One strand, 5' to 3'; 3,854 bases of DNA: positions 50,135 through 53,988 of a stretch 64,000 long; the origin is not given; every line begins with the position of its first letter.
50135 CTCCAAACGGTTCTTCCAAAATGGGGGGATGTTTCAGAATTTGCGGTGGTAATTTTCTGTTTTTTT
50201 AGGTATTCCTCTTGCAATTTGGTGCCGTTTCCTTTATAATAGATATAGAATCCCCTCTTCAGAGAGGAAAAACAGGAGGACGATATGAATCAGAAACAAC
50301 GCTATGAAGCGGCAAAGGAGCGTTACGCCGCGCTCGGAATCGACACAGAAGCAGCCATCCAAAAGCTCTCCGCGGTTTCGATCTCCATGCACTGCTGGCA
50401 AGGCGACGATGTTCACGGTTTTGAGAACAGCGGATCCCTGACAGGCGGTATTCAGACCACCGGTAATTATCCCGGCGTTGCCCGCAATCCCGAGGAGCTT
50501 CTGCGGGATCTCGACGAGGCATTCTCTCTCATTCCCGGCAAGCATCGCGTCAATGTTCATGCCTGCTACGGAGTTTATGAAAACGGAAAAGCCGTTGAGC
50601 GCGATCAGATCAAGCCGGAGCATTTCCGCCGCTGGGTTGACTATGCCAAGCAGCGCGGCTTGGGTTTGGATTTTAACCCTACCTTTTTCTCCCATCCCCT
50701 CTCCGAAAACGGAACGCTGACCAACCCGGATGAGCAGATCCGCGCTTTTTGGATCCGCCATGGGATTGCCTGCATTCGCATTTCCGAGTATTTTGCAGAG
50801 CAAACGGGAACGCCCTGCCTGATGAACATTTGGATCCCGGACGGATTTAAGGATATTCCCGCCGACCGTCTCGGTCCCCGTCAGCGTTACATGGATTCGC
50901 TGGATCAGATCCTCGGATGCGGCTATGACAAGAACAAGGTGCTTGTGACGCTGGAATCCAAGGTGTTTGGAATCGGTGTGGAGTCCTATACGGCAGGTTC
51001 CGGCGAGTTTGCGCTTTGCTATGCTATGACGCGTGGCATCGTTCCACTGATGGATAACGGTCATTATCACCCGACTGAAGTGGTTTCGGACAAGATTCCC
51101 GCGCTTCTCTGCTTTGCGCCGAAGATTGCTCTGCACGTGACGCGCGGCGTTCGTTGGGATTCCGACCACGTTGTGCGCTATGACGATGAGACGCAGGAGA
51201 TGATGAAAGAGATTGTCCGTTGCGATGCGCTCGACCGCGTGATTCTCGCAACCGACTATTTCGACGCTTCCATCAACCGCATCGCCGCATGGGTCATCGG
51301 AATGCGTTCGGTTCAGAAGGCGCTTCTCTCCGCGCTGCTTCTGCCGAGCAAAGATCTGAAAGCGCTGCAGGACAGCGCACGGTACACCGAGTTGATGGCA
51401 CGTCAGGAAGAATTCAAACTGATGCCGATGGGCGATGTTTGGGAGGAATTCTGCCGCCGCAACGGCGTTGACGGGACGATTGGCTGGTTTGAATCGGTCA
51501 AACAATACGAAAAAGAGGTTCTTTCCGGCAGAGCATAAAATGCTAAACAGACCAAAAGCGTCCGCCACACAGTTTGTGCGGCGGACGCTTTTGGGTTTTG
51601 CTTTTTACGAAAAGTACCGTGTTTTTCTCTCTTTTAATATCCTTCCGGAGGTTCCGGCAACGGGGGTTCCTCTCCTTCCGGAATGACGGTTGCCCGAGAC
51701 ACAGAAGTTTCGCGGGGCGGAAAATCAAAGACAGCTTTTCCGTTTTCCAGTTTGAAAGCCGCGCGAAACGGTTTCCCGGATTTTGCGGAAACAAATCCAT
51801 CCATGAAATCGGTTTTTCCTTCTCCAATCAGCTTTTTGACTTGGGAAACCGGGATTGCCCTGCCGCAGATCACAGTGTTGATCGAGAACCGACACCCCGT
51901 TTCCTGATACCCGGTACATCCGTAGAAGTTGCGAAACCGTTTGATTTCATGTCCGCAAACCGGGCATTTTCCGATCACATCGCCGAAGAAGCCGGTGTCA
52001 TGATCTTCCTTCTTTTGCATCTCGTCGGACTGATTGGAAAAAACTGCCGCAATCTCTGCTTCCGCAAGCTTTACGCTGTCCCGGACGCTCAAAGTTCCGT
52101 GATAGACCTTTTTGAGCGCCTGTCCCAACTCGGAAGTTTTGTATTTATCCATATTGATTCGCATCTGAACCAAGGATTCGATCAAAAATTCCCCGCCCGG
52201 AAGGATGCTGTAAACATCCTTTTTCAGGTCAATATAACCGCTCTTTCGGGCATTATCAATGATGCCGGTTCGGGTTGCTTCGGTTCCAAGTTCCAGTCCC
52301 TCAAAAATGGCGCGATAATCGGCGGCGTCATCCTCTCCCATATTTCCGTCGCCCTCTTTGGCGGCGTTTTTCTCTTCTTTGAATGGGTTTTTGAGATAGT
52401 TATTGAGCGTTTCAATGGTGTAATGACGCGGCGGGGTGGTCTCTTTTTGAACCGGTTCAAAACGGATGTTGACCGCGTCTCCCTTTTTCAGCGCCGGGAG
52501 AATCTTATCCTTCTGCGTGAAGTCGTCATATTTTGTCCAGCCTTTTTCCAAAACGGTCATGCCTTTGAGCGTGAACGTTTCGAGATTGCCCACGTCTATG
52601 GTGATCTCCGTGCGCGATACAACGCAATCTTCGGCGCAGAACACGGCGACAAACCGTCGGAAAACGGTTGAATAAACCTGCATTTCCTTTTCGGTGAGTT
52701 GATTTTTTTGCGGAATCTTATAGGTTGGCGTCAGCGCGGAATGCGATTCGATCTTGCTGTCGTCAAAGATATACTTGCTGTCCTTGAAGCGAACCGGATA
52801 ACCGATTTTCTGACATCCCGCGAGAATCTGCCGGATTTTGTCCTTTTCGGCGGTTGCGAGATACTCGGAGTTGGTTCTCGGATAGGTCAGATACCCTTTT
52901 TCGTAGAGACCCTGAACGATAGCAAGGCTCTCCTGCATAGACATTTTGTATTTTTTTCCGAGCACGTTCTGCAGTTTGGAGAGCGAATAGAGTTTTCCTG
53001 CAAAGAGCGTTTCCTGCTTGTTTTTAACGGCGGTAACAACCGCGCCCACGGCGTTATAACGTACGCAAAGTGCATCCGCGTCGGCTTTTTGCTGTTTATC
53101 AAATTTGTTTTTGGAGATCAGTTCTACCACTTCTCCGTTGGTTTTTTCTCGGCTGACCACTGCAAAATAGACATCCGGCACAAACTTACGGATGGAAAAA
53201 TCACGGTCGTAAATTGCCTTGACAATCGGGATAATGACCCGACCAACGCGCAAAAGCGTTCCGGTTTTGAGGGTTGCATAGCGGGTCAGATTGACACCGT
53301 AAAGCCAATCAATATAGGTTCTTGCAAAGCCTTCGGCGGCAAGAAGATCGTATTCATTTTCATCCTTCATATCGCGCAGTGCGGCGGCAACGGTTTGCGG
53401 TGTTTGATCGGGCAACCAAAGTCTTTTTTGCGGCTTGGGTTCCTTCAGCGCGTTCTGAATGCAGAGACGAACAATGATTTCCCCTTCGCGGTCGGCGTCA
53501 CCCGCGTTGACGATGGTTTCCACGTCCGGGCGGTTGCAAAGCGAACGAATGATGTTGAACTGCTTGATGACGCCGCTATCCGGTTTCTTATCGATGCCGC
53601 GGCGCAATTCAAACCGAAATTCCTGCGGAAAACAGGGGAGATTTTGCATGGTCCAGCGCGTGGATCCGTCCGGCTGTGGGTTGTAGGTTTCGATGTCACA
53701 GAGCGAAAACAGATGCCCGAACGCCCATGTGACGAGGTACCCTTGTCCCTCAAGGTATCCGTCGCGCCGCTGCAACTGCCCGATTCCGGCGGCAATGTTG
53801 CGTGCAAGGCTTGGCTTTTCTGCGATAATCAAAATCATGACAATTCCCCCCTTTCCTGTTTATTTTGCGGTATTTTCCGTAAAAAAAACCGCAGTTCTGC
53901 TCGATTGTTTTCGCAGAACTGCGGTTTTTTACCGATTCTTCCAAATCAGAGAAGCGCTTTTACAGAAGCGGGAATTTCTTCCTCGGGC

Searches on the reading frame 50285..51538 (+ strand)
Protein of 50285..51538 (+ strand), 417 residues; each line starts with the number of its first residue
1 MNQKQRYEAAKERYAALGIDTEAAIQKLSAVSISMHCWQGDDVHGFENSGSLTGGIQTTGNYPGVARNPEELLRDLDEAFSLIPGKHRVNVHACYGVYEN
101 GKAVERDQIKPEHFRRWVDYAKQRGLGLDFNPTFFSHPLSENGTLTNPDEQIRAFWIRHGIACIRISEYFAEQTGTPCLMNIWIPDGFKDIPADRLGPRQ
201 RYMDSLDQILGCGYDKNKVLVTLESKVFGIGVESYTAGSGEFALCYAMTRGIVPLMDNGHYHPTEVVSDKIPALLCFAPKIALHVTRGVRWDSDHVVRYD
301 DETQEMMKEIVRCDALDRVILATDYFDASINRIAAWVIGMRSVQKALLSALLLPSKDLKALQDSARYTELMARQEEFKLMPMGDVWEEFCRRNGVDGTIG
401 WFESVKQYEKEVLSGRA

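Call 12: search_protein_families(library=pfam, proteins=[window:50285-51538:+])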
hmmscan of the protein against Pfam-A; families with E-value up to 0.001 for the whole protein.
window:50285-51538:+ (417 aa): 1 family
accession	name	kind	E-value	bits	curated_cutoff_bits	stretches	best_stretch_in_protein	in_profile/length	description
PF06134.17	RhaA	-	2.3e-182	607.3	22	1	1-416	1-417/417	L-rhamnose isomerase (RhaA)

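Call 20: find_encoding_contigs(protein=window:50285-51538:+, flank=10000, max_places=6)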
Protein window:50285-51538:+ (417 aa): no gene with exactly this product is on record in the collection.

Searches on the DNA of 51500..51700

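Call 71: search_rna_families(source=window, start=51500, end=51700, threshold=evalue, max_evalue=1)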
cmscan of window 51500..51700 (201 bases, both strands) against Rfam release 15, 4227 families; matches with E-value up to 1: 21.
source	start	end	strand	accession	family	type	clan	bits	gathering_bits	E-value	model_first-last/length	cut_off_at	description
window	51551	51652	-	RF00506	Thr_leader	Cis-reg; leader;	-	28.3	55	0.0011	1-118/118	no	Threonine operon leader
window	51537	51607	-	RF04157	MIR9486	Gene; miRNA;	-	27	100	0.00097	1-119/119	no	MIR9486 microRNA precursor family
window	51536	51606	+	RF04157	MIR9486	Gene; miRNA;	-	25.6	100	0.0023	1-119/119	no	MIR9486 microRNA precursor family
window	51554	51614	-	RF02580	tsr31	Gene; sRNA;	-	24.5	50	0.037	1-70/70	no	S. aureus tsr31 small RNA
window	51543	51598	-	RF03751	mir-7445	Gene; miRNA;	-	23.5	79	0.042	1-60/60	no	mir-7445 microRNA precursor family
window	51532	51592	+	RF02580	tsr31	Gene; sRNA;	-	21.6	50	0.17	1-70/70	no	S. aureus tsr31 small RNA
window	51539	51603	+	RF03362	mir-9436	Gene; miRNA;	-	21.4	80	0.035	1-66/66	no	mir-9436 microRNA precursor family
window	51533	51610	+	RF03598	MIR6024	Gene; miRNA;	-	20.5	72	0.054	1-99/99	no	MIR6024 microRNA precursor family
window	51540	51604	-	RF03362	mir-9436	Gene; miRNA;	-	20.3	80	0.07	1-66/66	no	mir-9436 microRNA precursor family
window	51520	51613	-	RF00766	mir-335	Gene; miRNA;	-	19.8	64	0.039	1-92/92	no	mir-335 microRNA precursor family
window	51557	51589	-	RF01836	weev_FSE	Cis-reg; frameshift_element;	-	19.3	40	0.9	1-27/27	no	ribosomal frameshift site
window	51544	51606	+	RF03751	mir-7445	Gene; miRNA;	-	19.2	79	0.53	1-60/60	no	mir-7445 microRNA precursor family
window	51527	51588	+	RF02844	RefA9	Gene; antisense;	-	19.2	49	0.81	1-64/64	no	Enterococcus sRNA A9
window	51557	51589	+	RF01836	weev_FSE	Cis-reg; frameshift_element;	-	19.2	40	0.95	1-27/27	no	ribosomal frameshift site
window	51528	51607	+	RF03545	Flavi_ISFV_CRE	Cis-reg;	-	18.7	41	0.85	13-89/89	no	Insect-specific Flavivirus 3' UTR cis-acting replication element (CRE)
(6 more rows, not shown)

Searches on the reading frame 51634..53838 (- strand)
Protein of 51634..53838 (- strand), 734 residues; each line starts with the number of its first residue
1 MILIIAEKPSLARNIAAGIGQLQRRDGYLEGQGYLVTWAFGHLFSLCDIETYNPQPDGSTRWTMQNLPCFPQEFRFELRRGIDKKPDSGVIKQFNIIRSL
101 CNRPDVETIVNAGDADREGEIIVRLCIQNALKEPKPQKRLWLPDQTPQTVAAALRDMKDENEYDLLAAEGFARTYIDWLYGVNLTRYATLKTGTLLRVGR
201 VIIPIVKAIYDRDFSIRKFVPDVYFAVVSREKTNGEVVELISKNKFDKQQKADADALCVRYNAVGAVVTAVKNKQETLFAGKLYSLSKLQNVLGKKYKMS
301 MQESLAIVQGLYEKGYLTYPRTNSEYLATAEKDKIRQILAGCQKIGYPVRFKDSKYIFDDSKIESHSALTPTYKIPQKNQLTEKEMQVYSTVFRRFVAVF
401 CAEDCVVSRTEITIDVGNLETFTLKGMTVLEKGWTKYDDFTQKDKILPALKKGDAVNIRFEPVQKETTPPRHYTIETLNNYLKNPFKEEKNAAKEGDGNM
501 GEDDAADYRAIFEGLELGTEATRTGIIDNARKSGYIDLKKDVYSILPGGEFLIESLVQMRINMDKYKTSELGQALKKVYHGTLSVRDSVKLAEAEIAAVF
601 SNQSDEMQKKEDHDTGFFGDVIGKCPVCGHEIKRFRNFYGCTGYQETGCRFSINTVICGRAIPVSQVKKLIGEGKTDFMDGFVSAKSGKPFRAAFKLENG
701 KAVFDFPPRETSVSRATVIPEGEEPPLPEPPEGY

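Call 12: search_protein_families(library=pfam, proteins=[window:51634-53838:-])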
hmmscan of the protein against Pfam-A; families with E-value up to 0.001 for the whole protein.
window:51634-53838:- (734 aa): 3 families
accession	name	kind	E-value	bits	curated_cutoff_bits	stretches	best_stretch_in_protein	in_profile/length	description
PF01131.25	Topoisom_bac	-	7.1e-78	262.9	35.1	1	163-588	3-409/411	DNA topoisomerase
PF13342.12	Toprim_Crpt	-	2e-18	66.5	32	1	648-707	1-60/60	C-terminal repeat of topoisomerase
PF01751.28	Toprim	-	1.5e-07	31.9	23.1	1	3-132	2-85/96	Toprim domain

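Call 34: find_homologous_proteins(query=window:51634-53838:-, max_evalue=1e-100)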
Query window:51634-53838:- (734 aa): 6814 proteins with E <= 1e-100 among 8000 candidates; the best 120 are listed.
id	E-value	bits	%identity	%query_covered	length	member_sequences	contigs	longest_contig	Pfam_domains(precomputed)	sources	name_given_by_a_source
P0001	0.0e+0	1687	100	100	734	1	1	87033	PF01131.26,PF01751.29,PF13342.13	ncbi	-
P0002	0.0e+0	1453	85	100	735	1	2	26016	PF01131.26,PF01751.29,PF13342.13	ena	-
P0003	0.0e+0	1448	85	100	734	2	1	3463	PF01131.26,PF01751.29,PF13342.13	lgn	-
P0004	0.0e+0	1444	85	98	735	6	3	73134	PF01131.26,PF01751.29,PF13342.13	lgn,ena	-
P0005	0.0e+0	1442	85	100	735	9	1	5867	PF01131.26,PF01751.29,PF13342.13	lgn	-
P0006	0.0e+0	1384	82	100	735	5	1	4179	PF01131.26,PF01751.29,PF13342.13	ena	-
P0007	0.0e+0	1363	80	100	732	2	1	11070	PF01131.26,PF01751.29,PF13342.13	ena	-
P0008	0.0e+0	1363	76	97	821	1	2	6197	PF01131.26,PF01751.29,PF13342.13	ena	-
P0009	0.0e+0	1359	77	97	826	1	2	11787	PF01131.26,PF01751.29,PF13342.13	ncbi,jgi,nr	ncbi:MAG: type IA DNA topoisomerase [Ruminococcaceae bacterium]|nr:type IA DNA topoisomerase [Oscill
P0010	0.0e+0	1350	81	99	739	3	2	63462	PF01131.26,PF01751.29,PF13342.13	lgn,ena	-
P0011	0.0e+0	1346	79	100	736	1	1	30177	PF01131.26,PF01751.29,PF13342.13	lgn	-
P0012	0.0e+0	1339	79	96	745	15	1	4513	PF01131.26,PF01751.29,PF13342.13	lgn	-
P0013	0.0e+0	1337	78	96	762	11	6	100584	PF01131.26,PF01751.29,PF13342.13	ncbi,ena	-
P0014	0.0e+0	1334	79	100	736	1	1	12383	PF01131.26,PF01751.29,PF13342.13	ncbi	-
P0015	0.0e+0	1325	79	97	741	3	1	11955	PF01131.26,PF01751.29,PF13342.13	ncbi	-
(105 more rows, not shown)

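Call 35: find_encoding_contigs(protein=P0001, flank=10000, max_places=2)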
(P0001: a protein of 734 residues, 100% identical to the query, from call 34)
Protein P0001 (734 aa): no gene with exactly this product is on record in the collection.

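Call 36: find_encoding_contigs(protein=P0004, flank=10000, max_places=2)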
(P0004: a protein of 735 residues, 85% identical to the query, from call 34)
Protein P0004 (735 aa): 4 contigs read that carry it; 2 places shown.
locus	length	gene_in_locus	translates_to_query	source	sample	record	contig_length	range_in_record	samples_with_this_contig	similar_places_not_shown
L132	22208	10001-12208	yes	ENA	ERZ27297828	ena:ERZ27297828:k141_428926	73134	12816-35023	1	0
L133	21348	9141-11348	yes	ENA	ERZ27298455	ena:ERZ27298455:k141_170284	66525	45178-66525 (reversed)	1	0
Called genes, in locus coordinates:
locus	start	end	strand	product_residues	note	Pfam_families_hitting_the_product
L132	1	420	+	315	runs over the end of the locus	PF01116:F_bP_aldolase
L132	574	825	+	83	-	-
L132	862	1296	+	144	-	-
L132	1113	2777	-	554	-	PF00749:tRNA-synt_1c, PF03950:tRNA-synt_1c_C, PF20974:tRNA-synt_1c_C2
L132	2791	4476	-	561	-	PF00749:tRNA-synt_1c, PF19269:Anticodon_2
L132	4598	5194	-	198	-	-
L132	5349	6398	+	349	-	PF02899:Phage_int_SAM_1 (faint), PF13495:Phage_int_SAM_4 (faint), PF00589:Phage_integrase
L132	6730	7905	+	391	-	PF00768:Peptidase_S11, PF13354:Beta-lactamase2, PF07943:PBP5_C (weak)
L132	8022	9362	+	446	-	PF00342:PGI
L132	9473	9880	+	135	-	-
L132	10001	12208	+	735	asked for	PF01751:Toprim (weak), PF01131:Topoisom_bac, PF13342:Toprim_Crpt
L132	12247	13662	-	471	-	PF06134:RhaA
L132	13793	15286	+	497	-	PF08903:DUF1846, PF20921:DUF1846_C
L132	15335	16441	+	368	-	PF11187:Mbeg1-like, PF26363:Phospholipase-like (weak)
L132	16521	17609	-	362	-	PF05496:RuvB_N, PF00004:AAA, PF07728:AAA_5, PF17864:AAA_lid_4, PF05491:WHD_RuvB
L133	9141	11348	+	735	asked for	PF01751:Toprim (weak), PF01131:Topoisom_bac, PF13342:Toprim_Crpt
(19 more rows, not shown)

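Call 37: find_encoding_contigs(protein=P0010, flank=10000, max_places=2)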
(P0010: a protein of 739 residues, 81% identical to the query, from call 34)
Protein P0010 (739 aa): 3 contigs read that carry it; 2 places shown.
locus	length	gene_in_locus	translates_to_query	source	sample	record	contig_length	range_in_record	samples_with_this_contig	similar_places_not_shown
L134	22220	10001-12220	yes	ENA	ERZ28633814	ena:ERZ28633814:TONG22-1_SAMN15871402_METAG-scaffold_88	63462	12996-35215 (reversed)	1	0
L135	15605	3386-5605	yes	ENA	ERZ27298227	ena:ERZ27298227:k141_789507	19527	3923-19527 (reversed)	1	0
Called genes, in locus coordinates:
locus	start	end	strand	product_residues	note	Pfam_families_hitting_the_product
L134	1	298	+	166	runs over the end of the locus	PF01467:CTP_transf_like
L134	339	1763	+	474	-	PF01943:Polysacc_synt, PF13440:Polysacc_synt_3, PF03023:MurJ (weak)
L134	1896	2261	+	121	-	PF01245:Ribosomal_L19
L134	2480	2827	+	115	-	PF01740:STAS, PF13466:STAS_2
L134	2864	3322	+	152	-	PF13581:HATPase_c_2, PF02518:HATPase_c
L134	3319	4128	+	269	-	PF04542:Sigma70_r2, PF08281:Sigma70_r4_2 (weak), PF04545:Sigma70_r4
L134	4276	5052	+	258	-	PF02698:DUF218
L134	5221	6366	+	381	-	PF00465:Fe-ADH, PF13685:Fe-ADH_2, PF25137:ADH_Fe_C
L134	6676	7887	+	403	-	PF00768:Peptidase_S11, PF13354:Beta-lactamase2, PF07943:PBP5_C (weak)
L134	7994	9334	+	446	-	PF00342:PGI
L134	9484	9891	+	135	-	-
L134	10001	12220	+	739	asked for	PF01751:Toprim (weak), PF01131:Topoisom_bac, PF13342:Toprim_Crpt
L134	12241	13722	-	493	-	PF01225:Mur_ligase (weak), PF08245:Mur_ligase_M, PF02875:Mur_ligase_C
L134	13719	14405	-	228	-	PF01177:Asp_Glu_race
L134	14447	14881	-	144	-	-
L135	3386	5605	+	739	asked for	PF01751:Toprim (weak), PF01131:Topoisom_bac, PF13342:Toprim_Crpt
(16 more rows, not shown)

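Call 68: list_cluster_members(proteins=[P0001, P0123, P0004, P0241])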
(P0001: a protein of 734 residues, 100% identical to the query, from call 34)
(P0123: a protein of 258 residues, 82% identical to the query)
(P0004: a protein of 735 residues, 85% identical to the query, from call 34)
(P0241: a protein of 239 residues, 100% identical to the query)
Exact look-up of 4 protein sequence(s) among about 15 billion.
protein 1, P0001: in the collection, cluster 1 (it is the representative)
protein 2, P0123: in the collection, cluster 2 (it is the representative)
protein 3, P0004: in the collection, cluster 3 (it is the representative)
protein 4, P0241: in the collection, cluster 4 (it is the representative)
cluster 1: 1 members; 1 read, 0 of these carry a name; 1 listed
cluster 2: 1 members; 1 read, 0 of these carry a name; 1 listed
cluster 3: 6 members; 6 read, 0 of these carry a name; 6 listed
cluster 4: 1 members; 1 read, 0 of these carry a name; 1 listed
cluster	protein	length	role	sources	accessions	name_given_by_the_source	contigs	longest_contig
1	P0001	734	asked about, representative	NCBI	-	-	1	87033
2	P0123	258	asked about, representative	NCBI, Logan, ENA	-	-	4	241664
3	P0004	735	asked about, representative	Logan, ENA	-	-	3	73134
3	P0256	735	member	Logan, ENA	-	-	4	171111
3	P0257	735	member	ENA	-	-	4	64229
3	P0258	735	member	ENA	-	-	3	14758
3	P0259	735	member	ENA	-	-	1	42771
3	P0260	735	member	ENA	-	-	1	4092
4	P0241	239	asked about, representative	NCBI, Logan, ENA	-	-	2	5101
